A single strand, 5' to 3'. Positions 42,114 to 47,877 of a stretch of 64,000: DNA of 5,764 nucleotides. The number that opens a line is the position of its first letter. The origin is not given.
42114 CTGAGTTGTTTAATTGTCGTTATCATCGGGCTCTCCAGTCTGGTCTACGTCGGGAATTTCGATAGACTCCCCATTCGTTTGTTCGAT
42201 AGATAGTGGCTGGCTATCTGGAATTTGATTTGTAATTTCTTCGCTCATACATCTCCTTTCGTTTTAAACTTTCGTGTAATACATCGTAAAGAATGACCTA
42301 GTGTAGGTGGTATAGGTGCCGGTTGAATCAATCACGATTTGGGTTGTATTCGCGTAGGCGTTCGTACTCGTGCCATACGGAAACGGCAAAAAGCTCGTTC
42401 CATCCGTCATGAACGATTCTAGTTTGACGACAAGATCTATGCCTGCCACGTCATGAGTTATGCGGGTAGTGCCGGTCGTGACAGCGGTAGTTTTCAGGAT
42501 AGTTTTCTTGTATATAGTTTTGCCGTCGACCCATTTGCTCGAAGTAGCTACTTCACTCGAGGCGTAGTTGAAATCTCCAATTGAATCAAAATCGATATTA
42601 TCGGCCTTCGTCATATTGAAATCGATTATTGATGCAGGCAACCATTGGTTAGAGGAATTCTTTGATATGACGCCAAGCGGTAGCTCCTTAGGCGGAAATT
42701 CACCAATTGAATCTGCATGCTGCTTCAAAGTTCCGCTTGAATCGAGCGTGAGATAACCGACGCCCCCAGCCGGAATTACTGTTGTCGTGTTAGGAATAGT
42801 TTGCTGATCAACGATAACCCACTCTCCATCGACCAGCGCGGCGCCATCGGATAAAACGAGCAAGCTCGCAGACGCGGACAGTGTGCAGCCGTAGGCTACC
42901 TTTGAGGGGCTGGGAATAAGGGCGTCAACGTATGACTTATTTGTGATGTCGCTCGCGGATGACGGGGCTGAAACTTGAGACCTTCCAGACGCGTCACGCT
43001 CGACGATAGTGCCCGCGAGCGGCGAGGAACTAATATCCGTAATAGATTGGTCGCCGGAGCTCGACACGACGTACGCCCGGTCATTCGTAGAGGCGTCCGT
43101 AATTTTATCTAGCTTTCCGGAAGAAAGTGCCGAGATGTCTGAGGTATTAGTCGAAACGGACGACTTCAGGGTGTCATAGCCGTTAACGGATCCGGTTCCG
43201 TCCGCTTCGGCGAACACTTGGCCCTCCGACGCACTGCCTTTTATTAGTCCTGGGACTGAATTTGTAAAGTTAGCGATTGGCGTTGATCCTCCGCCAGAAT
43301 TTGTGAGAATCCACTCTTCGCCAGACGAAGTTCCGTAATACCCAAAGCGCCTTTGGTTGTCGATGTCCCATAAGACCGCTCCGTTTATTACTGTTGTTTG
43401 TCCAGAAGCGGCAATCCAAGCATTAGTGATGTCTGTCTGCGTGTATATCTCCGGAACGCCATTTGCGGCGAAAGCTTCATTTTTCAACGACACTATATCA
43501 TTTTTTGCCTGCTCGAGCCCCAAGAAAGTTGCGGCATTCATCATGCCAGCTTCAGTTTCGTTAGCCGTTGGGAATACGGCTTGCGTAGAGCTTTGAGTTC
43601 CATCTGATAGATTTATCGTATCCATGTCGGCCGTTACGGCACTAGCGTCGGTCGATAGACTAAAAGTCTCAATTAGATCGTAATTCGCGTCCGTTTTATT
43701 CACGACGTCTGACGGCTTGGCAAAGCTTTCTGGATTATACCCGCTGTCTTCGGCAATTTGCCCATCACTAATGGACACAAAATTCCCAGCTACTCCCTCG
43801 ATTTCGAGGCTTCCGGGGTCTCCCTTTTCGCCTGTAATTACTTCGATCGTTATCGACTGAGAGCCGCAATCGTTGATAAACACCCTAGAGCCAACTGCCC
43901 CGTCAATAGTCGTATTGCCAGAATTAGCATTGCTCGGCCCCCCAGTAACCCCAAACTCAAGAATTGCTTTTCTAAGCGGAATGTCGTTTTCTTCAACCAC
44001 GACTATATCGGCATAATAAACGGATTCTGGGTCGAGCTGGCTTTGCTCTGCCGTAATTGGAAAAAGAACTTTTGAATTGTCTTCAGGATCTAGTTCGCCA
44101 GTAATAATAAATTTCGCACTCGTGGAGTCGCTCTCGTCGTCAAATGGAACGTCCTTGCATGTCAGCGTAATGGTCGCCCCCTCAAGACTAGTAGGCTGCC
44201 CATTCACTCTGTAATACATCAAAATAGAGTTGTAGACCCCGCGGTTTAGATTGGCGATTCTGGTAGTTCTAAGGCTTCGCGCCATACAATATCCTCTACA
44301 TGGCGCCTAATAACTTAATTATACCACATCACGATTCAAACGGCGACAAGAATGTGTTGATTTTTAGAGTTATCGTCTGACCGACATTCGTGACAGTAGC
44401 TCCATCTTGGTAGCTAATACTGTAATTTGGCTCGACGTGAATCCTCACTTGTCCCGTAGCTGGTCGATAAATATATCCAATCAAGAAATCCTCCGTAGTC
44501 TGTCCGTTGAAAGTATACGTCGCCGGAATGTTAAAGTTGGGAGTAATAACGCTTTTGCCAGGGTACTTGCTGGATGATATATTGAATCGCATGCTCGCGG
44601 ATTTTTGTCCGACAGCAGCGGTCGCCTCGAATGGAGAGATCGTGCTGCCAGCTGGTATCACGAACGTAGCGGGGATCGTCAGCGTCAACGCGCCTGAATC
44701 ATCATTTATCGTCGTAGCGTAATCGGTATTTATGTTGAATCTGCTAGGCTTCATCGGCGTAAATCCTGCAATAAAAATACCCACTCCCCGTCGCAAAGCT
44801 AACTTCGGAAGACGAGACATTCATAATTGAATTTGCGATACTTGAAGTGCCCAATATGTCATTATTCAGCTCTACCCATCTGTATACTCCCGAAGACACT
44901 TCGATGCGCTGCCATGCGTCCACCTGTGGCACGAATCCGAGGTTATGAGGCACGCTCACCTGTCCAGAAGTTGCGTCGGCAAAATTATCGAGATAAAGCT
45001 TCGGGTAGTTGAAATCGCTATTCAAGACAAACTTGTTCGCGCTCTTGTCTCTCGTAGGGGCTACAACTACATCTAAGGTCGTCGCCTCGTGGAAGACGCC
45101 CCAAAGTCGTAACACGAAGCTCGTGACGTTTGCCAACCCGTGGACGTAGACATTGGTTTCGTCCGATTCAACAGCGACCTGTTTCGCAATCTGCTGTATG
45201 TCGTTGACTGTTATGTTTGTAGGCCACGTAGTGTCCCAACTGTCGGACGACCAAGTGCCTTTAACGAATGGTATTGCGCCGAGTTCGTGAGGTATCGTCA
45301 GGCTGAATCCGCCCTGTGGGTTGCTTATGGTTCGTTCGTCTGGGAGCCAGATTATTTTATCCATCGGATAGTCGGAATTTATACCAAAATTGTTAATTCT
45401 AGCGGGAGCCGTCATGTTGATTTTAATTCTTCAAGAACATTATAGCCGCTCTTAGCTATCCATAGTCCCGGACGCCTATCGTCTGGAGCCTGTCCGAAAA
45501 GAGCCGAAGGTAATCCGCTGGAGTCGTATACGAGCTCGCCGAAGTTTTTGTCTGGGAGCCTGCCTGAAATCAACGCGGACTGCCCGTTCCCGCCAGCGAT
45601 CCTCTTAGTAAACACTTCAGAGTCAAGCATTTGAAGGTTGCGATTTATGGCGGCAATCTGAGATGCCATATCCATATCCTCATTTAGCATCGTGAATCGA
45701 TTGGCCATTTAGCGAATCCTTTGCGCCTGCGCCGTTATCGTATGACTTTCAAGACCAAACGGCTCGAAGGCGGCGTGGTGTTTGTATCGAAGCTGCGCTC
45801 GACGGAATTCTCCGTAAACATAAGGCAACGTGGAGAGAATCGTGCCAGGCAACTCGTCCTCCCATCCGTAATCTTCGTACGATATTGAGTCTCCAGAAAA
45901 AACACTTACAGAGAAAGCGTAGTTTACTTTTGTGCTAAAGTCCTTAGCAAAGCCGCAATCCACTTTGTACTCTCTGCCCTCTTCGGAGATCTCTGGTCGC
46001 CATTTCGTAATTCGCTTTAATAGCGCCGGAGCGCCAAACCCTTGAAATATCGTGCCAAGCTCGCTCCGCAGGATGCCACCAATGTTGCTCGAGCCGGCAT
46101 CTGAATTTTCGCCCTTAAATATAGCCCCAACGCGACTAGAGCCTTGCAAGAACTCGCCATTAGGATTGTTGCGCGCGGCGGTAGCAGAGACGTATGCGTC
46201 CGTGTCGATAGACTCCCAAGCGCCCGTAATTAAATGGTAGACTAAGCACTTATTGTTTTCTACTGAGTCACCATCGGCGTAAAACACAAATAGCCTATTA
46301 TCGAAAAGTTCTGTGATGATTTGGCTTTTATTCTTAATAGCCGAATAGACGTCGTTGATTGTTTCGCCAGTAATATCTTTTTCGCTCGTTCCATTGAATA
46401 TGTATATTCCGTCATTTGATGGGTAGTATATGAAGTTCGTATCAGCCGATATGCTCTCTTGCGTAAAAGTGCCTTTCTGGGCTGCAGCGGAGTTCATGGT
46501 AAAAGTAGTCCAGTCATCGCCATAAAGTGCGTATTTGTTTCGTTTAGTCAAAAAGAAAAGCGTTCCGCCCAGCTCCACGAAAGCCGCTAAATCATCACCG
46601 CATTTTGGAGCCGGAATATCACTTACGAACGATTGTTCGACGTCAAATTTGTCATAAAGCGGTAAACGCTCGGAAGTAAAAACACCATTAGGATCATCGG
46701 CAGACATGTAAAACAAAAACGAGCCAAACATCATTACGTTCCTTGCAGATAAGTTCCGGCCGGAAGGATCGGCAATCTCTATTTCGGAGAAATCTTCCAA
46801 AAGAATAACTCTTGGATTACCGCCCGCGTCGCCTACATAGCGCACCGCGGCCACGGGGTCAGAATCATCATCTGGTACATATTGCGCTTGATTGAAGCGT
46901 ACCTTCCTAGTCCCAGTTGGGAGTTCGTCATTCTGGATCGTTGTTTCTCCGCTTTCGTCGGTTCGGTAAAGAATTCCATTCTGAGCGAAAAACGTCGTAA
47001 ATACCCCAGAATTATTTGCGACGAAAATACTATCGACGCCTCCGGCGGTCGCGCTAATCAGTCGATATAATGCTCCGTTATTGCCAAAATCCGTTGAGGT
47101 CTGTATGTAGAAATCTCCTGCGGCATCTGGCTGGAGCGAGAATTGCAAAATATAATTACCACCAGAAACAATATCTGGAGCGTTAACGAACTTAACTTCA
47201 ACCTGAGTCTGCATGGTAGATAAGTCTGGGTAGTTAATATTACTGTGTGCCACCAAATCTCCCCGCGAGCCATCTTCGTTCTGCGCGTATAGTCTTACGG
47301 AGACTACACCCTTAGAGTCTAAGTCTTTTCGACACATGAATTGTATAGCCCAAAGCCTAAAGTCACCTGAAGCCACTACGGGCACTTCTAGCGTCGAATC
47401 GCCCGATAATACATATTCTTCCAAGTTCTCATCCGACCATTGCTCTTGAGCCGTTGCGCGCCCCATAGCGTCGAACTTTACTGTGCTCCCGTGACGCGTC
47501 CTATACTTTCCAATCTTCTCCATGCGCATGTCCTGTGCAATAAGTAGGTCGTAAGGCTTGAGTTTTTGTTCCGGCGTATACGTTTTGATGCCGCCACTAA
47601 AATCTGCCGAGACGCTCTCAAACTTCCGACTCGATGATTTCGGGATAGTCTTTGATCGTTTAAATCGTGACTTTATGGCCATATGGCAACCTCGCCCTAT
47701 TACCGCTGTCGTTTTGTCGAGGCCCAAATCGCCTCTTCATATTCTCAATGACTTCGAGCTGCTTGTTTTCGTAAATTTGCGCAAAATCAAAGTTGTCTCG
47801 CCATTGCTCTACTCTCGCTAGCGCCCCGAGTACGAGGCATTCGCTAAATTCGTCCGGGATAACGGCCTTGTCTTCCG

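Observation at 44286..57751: Four copies of a conserved promoter + leader element precede late genes of the prophage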

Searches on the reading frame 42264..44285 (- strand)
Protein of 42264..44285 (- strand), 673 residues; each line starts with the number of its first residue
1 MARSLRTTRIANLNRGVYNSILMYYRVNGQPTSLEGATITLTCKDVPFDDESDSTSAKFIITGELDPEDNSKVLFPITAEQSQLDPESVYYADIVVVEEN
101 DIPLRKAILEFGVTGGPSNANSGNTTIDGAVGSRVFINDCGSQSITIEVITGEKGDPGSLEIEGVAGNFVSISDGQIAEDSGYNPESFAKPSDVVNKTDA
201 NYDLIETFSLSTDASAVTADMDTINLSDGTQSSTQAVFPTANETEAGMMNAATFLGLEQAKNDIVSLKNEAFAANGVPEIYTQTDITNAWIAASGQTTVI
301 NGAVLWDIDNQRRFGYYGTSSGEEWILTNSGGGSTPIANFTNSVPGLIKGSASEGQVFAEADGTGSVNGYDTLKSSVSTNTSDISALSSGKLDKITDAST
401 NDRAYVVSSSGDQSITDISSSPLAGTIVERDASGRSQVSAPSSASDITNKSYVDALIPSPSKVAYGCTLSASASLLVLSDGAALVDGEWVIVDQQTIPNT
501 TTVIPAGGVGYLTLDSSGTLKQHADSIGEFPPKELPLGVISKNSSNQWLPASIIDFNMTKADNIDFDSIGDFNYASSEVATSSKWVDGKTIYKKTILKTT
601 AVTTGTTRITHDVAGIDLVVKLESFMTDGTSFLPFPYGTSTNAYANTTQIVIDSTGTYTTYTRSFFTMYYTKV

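Call 9: search_protein_families(library=pfam, proteins=[window:42264-44285:-], max_evalue=0.01)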
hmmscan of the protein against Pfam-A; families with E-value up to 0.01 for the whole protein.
window:42264-44285:- (673 aa): 0 families

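Call 10: search_protein_families(library=phrogs, proteins=[window:42264-44285:-], max_evalue=0.001)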
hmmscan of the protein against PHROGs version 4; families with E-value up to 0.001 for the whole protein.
window:42264-44285:- (673 aa): 3 families
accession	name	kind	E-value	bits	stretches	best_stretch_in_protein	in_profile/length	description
phrog_5231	-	unknown function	2.2e-08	34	1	410-461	127-178/618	-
phrog_35419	-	tail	1.7e-05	25.3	1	408-470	202-263/414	tail fiber protein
phrog_32265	-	unknown function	7.3e-05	22.8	1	416-474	461-521/609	-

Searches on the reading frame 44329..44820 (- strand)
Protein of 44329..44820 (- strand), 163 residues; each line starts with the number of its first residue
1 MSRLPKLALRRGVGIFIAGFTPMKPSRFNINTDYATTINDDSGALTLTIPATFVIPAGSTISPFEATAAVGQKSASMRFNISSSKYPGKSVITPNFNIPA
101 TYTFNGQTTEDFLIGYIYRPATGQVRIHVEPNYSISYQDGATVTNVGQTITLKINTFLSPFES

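Call 11: search_protein_families(library=pfam, proteins=[window:44329-44820:-], max_evalue=0.01)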
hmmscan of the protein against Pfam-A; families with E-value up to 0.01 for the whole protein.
window:44329-44820:- (163 aa): 0 families

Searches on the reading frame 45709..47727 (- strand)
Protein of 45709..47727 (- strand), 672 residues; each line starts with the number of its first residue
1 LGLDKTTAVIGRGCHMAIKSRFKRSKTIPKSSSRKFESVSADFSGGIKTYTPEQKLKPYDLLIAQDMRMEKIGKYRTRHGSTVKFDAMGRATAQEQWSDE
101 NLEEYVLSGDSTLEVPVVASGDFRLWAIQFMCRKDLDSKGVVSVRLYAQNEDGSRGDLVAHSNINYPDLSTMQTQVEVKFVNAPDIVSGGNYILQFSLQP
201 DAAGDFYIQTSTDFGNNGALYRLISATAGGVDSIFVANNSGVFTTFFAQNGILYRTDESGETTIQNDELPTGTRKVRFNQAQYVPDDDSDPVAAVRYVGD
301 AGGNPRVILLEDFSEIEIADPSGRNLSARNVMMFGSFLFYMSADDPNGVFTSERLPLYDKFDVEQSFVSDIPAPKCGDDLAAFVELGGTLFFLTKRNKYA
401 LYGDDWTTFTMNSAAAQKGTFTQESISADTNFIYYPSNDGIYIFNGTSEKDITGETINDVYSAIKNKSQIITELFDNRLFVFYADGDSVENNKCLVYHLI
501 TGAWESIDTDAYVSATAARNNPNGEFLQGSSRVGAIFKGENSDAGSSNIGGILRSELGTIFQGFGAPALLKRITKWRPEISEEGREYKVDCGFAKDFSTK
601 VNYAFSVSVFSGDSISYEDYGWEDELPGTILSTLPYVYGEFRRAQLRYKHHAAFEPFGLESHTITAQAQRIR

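Call 9: search_protein_families(library=pfam, proteins=[window:45709-47727:-], max_evalue=0.01)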
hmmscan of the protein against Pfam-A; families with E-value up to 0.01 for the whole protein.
window:45709-47727:- (672 aa): 0 families

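Call 10: search_protein_families(library=phrogs, proteins=[window:45709-47727:-], max_evalue=0.001)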
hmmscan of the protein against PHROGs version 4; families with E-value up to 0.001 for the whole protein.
window:45709-47727:- (672 aa): 1 family
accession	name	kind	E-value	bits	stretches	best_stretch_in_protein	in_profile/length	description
phrog_511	-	head and packaging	3.5e-10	39.9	1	378-512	605-738/862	internal virion protein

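Call 74: search_solved_structures(query=window:45709-47727:-, max_evalue=0.01)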
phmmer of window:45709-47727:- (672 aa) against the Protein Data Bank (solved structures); distinct sequences matched with E-value up to 0.01: 0.
